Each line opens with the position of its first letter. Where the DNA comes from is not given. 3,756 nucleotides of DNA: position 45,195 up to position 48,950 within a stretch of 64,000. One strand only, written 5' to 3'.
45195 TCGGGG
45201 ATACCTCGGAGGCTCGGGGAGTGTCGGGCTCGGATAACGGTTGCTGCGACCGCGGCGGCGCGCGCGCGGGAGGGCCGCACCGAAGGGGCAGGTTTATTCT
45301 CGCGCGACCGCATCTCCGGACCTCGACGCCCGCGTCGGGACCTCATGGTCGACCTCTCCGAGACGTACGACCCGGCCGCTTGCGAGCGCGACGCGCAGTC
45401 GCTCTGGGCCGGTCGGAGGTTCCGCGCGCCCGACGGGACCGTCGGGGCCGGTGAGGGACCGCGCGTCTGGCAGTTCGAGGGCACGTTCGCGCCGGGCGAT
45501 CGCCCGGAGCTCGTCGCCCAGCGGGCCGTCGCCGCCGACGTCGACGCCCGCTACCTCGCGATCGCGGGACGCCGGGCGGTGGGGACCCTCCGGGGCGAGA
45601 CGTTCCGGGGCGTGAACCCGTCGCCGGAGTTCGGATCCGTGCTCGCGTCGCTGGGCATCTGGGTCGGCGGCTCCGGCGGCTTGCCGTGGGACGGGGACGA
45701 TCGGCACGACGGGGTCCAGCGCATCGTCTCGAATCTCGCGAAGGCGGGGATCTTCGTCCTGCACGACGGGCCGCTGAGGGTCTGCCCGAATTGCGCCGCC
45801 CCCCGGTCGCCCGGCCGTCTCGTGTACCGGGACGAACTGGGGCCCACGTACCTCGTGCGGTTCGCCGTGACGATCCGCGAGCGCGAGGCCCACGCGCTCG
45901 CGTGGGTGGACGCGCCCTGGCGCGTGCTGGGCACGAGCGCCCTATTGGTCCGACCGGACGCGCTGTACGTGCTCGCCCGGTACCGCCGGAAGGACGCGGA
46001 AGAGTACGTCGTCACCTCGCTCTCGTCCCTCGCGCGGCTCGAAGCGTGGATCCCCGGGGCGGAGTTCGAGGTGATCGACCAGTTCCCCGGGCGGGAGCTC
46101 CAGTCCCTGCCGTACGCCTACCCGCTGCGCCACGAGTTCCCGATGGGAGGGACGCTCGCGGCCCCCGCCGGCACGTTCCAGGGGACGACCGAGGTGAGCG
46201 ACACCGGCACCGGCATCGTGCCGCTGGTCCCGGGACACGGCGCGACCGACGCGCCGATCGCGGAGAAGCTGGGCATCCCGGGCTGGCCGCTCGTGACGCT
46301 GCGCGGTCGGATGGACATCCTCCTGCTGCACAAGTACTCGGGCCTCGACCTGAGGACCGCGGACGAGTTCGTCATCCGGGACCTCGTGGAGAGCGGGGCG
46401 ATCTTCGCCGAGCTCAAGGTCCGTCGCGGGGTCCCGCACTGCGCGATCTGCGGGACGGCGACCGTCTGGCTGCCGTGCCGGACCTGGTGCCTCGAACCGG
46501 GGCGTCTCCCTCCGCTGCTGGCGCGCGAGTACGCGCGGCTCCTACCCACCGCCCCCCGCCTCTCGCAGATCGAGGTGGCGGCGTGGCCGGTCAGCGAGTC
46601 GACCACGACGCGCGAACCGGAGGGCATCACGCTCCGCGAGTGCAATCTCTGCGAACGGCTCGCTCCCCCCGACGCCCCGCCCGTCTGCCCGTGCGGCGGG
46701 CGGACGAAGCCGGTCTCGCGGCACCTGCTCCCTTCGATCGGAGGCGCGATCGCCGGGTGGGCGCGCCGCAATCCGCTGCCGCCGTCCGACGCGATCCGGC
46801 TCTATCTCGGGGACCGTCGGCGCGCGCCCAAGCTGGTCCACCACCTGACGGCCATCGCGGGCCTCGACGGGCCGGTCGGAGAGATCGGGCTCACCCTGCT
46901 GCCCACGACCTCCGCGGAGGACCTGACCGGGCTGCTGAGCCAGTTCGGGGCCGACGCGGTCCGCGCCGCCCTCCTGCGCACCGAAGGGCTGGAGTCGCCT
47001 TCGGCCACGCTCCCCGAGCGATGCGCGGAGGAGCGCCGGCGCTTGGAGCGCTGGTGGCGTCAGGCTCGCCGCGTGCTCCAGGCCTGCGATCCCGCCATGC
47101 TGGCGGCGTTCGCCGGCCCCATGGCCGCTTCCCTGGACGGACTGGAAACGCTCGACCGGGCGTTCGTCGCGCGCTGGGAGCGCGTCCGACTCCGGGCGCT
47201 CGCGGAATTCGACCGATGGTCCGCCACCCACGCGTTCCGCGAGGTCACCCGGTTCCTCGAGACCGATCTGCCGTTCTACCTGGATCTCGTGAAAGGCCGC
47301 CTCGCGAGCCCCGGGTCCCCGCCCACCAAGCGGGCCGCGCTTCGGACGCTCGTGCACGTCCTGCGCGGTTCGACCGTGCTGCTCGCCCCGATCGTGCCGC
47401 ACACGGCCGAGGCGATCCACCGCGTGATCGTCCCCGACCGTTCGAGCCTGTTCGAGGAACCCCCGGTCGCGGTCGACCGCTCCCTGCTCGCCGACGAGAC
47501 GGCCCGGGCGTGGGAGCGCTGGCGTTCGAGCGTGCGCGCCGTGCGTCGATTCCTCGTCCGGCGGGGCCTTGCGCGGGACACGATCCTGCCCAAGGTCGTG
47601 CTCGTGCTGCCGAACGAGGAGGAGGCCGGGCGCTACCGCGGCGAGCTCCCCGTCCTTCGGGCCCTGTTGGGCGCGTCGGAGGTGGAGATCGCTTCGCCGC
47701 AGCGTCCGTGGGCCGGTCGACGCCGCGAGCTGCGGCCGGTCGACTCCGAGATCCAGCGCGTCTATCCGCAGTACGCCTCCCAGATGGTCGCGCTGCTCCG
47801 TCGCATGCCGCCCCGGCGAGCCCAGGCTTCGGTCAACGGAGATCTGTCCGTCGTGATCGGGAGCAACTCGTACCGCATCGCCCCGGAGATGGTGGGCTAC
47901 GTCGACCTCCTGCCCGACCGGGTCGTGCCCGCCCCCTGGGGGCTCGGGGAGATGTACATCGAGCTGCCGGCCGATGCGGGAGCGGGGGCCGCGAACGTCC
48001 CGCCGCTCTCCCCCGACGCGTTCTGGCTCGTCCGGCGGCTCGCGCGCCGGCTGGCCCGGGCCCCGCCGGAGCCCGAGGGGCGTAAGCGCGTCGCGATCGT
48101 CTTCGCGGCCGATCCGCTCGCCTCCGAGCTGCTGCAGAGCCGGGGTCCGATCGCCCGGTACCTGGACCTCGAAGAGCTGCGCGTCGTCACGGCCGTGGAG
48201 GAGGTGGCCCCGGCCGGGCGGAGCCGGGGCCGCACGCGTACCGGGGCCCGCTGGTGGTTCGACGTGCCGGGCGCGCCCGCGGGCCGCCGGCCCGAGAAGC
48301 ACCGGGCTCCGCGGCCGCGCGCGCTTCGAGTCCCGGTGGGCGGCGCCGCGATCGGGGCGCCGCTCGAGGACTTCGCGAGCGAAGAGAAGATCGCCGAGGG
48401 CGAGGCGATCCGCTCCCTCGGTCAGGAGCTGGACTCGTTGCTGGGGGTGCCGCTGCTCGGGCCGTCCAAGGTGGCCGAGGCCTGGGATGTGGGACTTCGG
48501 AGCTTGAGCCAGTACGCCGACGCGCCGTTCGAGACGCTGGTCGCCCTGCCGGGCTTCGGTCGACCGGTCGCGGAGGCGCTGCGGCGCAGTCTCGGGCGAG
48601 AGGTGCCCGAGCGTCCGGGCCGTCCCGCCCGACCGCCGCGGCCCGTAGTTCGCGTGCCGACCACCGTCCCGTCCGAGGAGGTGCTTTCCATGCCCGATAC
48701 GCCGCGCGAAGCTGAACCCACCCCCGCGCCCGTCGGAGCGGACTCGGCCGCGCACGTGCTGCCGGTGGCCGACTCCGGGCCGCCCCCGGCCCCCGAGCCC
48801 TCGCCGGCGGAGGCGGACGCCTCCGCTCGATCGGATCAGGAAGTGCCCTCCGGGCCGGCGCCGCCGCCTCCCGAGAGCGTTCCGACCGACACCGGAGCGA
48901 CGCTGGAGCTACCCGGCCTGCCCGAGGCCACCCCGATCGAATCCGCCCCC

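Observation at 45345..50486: Catalytically dead IleRS paralogue fused to HhH, a long Pro-rich tether and DUF835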

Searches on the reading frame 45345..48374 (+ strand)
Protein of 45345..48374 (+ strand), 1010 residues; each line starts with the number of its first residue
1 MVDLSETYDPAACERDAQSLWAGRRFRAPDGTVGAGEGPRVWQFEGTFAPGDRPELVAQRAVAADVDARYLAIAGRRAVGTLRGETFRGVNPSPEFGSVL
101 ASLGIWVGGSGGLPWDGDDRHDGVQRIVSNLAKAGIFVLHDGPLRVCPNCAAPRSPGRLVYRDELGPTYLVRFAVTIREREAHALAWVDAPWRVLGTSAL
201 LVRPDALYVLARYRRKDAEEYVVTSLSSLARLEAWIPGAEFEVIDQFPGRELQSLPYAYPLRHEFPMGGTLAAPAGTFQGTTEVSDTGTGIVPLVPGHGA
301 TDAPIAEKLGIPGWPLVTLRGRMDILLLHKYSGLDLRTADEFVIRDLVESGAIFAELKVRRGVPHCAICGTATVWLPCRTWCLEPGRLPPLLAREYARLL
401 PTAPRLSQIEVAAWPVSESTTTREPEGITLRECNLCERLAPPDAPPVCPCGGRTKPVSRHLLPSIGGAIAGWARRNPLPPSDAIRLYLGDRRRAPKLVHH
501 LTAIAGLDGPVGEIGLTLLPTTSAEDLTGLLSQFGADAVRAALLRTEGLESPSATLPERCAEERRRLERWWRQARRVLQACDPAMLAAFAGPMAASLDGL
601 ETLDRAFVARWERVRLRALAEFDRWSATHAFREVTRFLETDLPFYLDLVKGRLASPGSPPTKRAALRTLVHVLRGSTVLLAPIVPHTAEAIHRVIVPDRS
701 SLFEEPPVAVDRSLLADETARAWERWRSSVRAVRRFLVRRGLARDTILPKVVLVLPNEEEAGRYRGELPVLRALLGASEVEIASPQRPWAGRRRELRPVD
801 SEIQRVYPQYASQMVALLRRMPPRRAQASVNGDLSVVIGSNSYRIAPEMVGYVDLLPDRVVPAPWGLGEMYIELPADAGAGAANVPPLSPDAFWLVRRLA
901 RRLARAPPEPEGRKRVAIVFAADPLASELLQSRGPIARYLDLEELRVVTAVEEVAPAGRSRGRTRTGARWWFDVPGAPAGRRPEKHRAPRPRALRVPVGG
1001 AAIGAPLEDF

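Call 30: search_solved_structures(query=A1, max_evalue=0.01, show_alignments=2)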
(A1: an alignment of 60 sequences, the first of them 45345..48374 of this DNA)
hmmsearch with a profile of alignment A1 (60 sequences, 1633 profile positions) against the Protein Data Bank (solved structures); distinct sequences matched with E-value up to 0.01: 28.
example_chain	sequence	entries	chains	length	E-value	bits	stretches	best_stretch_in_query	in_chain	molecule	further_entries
8c9d_A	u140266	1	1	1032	1.1e-33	119.5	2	526-782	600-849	Isoleucine--tRNA ligase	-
8c8w_A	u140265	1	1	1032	1.3e-33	119.2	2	526-782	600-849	Isoleucine--tRNA ligase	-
8c8v_A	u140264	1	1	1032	1.3e-33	119.2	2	526-782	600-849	Isoleucine--tRNA ligase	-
8c8u_A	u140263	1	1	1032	1.5e-33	119.1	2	526-782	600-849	Isoleucine--tRNA ligase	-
1ile_A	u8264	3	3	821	1.2e-24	89.5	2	131-386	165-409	ISOLEUCYL-TRNA SYNTHETASE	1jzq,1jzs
6ldk_A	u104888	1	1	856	6.7e-21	77.1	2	161-391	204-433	Isoleucine--tRNA ligase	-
9w01_B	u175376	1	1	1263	2.6e-20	75.1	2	130-382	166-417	Isoleucine--tRNA ligase, cytoplasmic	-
1ffy_A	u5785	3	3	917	1e-18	69.8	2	598-782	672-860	ISOLEUCYL-TRNA SYNTHETASE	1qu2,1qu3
9wqs_A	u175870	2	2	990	6.7e-18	67.1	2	530-786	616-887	Isoleucine--tRNA ligase, cytoplasmic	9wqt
7d5c_A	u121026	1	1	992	6.7e-18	67.1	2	530-786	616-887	Isoleucine--tRNA ligase, cytoplasmic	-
8wnd_A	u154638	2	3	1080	9e-18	66.7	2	530-786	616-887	isoleucine--tRNA ligase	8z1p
8c9e_A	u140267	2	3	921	4.3e-14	54.5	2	587-784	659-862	Isoleucine--tRNA ligase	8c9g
8c9f_A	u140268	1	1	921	4.3e-14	54.5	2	587-784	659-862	Isoleucine--tRNA ligase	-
1wk8_A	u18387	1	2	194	1e-09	40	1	161-354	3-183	Isoleucyl-tRNA synthetase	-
1ue0_A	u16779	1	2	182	1.3e-09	39.7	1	169-354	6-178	Isoleucyl-tRNA synthetase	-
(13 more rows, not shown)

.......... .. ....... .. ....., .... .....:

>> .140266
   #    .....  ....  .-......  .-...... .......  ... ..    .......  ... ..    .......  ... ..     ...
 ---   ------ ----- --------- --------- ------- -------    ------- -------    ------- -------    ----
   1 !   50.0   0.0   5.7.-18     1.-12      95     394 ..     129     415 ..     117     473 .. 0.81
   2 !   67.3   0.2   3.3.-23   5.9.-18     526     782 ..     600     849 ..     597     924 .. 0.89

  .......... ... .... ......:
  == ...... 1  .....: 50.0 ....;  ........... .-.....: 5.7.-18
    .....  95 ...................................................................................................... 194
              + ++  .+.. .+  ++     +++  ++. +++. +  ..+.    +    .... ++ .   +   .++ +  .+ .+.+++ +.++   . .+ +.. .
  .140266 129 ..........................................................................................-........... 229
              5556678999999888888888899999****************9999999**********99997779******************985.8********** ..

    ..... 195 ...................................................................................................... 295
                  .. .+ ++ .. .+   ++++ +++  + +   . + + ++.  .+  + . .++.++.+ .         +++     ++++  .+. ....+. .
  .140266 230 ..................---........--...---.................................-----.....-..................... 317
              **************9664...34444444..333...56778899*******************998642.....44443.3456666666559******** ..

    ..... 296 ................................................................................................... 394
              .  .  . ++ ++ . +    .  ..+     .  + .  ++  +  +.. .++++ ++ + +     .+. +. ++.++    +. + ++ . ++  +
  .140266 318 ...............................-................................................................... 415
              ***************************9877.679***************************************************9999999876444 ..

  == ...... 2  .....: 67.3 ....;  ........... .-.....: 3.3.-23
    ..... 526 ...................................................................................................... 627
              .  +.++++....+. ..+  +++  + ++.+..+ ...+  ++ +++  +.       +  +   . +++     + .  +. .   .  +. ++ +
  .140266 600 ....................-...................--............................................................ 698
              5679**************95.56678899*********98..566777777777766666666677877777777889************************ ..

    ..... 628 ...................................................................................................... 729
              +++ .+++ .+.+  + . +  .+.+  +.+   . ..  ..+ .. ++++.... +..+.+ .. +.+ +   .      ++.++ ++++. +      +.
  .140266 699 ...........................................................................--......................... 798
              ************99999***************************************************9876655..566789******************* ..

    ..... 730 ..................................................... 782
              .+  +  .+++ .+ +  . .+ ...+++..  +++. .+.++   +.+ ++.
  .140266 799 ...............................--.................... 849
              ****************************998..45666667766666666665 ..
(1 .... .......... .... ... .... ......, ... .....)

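Call 31: find_related_loci(query=A1, collection=genome_contigs, flank=8000)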
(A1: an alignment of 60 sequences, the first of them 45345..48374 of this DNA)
Query A1 (1010 aa) in genome_contigs; peptide patterns used: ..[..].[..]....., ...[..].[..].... (x = any residue, [..] = any of these).
103 stretches matched a pattern; 97 encode a relative of the query (tblastn E <= 1e-3); the best 80 are kept; 80 distinct loci.
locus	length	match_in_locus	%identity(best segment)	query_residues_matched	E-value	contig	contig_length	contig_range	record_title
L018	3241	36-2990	67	1-985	0e+0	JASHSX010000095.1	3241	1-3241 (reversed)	MAG: Thermoplasmata archaeon isolate JOPF138 JOPF_A14C_contig_80684, whole genome shotgun sequence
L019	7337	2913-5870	64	1-986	0e+0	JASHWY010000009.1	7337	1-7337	MAG: Thermoplasmata archaeon isolate JOPF243 JOPF_A10C_contig_8663, whole genome shotgun sequence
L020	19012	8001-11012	52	8-1010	0e+0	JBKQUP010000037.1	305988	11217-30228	MAG: Thermoplasmata archaeon isolate SEr2D2E2F__bin_159 SEr2D2E2F_000000323113, whole genome shotgun sequence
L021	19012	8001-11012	51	8-1010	0e+0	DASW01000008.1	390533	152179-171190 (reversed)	MAG TPA_asm: Thermoplasmata archaeon UBA61 UBA61_contig_9680, whole genome shotgun sequence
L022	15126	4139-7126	51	8-1002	0e+0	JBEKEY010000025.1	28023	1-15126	MAG: Thermoplasmata archaeon isolate SPRUCE 217 SPRUCE_217_25, whole genome shotgun sequence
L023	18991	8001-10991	52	8-1003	0e+0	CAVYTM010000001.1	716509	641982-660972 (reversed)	MAG: uncultured Thermoplasmata archaeon isolate MFD09222.bin.2.162 genome assembly, contig: contig_134577, whole genome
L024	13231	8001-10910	52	8-979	0e+0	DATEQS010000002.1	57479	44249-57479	MAG TPA_asm: Thermoplasmata archaeon isolate SMAG_U9053 k141_315599, whole genome shotgun sequence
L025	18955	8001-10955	52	12-998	0e+0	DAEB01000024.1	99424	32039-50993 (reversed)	MAG TPA_asm: Thermoplasmata archaeon UBA184 UBA184_contig_135, whole genome shotgun sequence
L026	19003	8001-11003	52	4-996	0e+0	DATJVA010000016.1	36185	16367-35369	MAG TPA_asm: Thermoplasmata archaeon isolate SMAG_U15060 k141_35869, whole genome shotgun sequence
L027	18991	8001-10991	52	1-997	0e+0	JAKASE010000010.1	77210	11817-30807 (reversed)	MAG: Thermoplasmata archaeon isolate YP1.bin27 NODE_333_length_77210_cov_15.825954, whole genome shotgun sequence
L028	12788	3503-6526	51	1-1010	0e+0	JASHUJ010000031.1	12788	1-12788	MAG: Thermoplasmata archaeon isolate JOPF176 JOPF_N14C_contig_40341, whole genome shotgun sequence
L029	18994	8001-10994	52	1-997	0e+0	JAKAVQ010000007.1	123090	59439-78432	MAG: Thermoplasmata archaeon isolate YP4.bin112 NODE_194_length_123090_cov_4.377455, whole genome shotgun sequence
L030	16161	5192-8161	52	1-991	0e+0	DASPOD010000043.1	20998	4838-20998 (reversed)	MAG TPA_asm: Thermoplasmata archaeon isolate SMAG_U12138 k141_2414367, whole genome shotgun sequence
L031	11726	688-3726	50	1-1010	0e+0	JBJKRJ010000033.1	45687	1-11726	MAG: Thermoplasmata archaeon isolate Bin_56 S1Ck127_1061927_flag_0_multi_18.9960_len_45687, whole genome shotgun sequenc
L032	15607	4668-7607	53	8-987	0e+0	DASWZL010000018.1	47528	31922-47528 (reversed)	MAG TPA_asm: Thermoplasmata archaeon isolate SMAG_U3737 k141_142944, whole genome shotgun sequence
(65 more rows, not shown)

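Call 44: predict_structure(alignment_id=A1)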
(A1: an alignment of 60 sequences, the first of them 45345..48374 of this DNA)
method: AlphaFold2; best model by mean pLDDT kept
length: 1010 residues; sequences in the alignment: 60
mean_pLDDT: 86.9   pTM: 0.80
mean pLDDT of the five models: 86.9, 85.3, 82.6, 82.0, 80.7
residues with pLDDT >= 90: 532; 70-90: 386; 50-70: 74; < 50: 18
segments of 3 or more residues with pLDDT < 50: 549-552, 1001-1010
pLDDT, mean of each block of 10 residues (from residue 1): 85 93 87 86 94 90 96 92 88 88 93 89 96 95 90 90 90 93 94 89 95 92 95 90 96 92 58 84 86 88 86 81 74 86 91 91 88 91 93 96 85 88 91 95 94 95 94 92 94 92 95 93 84 96 73 75 96 94 89 87 95 95 94 95 95 92 96 95 96 85 78 87 94 88 87 91 93 93 87 78 87 86 63 76 85 76 85 76 66 85 75 82 86 85 85 63 81 80 58 62 39
secondary structure, 60 per line:
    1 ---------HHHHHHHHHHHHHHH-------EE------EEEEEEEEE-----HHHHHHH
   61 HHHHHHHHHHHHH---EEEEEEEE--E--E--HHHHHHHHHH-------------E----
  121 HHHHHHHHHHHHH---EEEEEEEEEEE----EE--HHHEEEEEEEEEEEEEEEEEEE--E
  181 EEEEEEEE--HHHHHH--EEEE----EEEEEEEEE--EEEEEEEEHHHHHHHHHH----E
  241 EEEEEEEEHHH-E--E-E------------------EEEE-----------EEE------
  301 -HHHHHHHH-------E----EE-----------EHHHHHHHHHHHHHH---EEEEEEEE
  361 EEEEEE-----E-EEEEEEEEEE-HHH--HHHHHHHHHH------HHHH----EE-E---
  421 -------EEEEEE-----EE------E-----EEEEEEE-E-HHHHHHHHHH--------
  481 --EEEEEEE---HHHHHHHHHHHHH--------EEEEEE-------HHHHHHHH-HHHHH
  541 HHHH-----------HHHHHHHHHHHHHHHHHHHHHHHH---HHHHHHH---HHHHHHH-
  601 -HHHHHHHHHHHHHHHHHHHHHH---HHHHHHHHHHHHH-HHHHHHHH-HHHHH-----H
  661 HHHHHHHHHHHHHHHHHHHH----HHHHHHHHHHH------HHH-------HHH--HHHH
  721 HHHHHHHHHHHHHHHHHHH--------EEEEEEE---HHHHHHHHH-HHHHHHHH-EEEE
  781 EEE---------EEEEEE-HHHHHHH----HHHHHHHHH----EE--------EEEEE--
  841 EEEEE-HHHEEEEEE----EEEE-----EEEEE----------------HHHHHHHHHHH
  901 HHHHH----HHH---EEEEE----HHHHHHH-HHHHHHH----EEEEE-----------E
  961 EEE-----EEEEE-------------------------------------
elements in order (helices of 4 or more, strands of 3 or more residues): H10-24 E40-48 H54-73 E77-84 H93-102 H121-133 E137-147 E159-177 E180-188 H191-196 E199-202 E207-215 E218-225 H226-235 E240-248 E277-280 E292-294 H302-309 H336-349 E353-366 E374-383 H390-399 H406-409 E428-433 E453-459 H463-472 E483-489 H493-505 E514-519 H527-534 H536-544 H556-579 H583-589 H593-599 H602-623 H627-639 H641-648 H650-654 H660-680 H685-695 H717-739 E748-754 H758-766 H768-775 E777-783 E793-798 H800-806 H811-819 E834-838 E841-845 E850-855 E860-863 E869-873 H890-905 E916-920 H925-931 H933-939 E944-948 E960-963 E969-973

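Call 47: fold_search(model_id=the predicted structure, library=pdb)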
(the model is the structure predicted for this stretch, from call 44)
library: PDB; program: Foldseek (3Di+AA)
matches with E <= 10: 375; with E <= 0.001: 219
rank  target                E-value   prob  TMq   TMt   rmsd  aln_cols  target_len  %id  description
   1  8c9d                  4.3e-46  1.00  0.64  0.63  14.2      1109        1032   16  Priestia megaterium W130Q mutant of type 2 isoleucyl-tRNA synthetase complexed with an isoleucyl-adenylate analogue (released 2023-08-16)
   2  8c8v                  8.6e-46  1.00  0.65  0.63  14.4      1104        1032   16  Priestia megaterium mupirocin-resistant isoleucyl-tRNA synthetase 2 with a fully-resolved C-terminal tRNA-binding domain (released 2023-08-16)
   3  8c8w                  1.3e-45  1.00  0.63  0.62  14.4      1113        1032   16  Priestia megaterium mupirocin hyper-resistant HIGH motif mutant of type 2 isoleucyl-tRNA synthetase complexed with an is (released 2023-08-16)
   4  8c8u                  9.7e-43  1.00  0.58  0.57  15.5      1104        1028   16  Priestia megaterium mupirocin-resistant isoleucyl-tRNA synthetase 2 complexed with mupirocin (released 2023-08-23)
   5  8z1p_A                4.6e-36  1.00  0.65  0.62  16.7      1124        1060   14  Crystal structure of Saccharomyces cerevisiae isoleucyl-tRNA synthetase in complex with a mimic tRNA(Met) and isoleuci (released 2024-12-18)
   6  8c9f                  2.0e-34  1.00  0.60  0.66   6.1       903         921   15  Priestia megaterium inactive HIGH motif mutant of type1 isoleucyl-tRNA synthetase complexed with an isoleucyl-adenylate  (released 2023-08-16)
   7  8wnd_A                8.9e-34  1.00  0.63  0.60  15.3      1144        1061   14  Crystal structure of Saccharomyces cerevisiae isoleucyl-tRNA synthetase in complex with tRNA(Ile) and isoleucine (released 2024-10-09)
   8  8c9e                  1.4e-33  1.00  0.59  0.65   6.3       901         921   15  Priestia megaterium mupirocin-sensitive isoleucyl-tRNA synthetase 1 complexed with an isoleucyl-adenylate analogue (released 2023-08-16)
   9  9wqt                  9.2e-33  1.00  0.56  0.61   7.2       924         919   16  Crystal structure of Saccharomyces cerevisiae isoleucyl-tRNA synthetase in complex with reveromycin A and isoleucine (released 2026-04-08)
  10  7d5c                  1.1e-32  1.00  0.56  0.61   8.9      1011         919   15  IleRS in complex with a tRNA site inhibitor (released 2021-02-24)
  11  8wnj                  2.4e-31  1.00  0.59  0.64   6.1       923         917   15  Crystal structure of H. pylori isoleucyl-tRNA synthetase (HpIleRS) in complex with Ile-AMP (released 2024-02-14)
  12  8wng                  3.1e-31  1.00  0.58  0.63   6.4       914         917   15  Crystal structure of H. pylori isoleucyl-tRNA synthetase (HpIleRS) in complex with Ile (released 2024-02-14)
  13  9wqs                  1.2e-30  1.00  0.56  0.61   7.1       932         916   15  Crystal structure of Saccharomyces cerevisiae isoleucyl-tRNA synthetase in complex with reveromycin A and isoleucine (released 2026-04-08)
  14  8wnf                  4.8e-30  1.00  0.59  0.64   6.4       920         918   15  Crystal structure of H. pylori isoleucyl-tRNA synthetase (HpIleRS) in apo form (released 2024-02-14)
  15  1ile                  1.3e-29  1.00  0.53  0.64   7.3       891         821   19  ISOLEUCYL-TRNA SYNTHETASE (released 1999-04-13)
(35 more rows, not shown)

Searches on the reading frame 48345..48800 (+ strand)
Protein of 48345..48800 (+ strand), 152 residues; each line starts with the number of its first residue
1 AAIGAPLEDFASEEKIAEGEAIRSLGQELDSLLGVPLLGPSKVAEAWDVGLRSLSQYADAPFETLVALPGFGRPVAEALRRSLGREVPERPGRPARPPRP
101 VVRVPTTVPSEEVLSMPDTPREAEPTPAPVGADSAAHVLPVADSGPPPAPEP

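Call 63: search_protein_families(library=pfam, proteins=[window:48345-48800:+], max_evalue=1)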
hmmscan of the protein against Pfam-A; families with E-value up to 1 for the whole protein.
window:48345-48800:+ (152 aa): 1 family
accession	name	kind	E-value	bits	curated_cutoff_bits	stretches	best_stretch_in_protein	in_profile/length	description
PF14520.12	HHH_5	-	0.00024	21.9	27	1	31-83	3-55/57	Helix-hairpin-helix domain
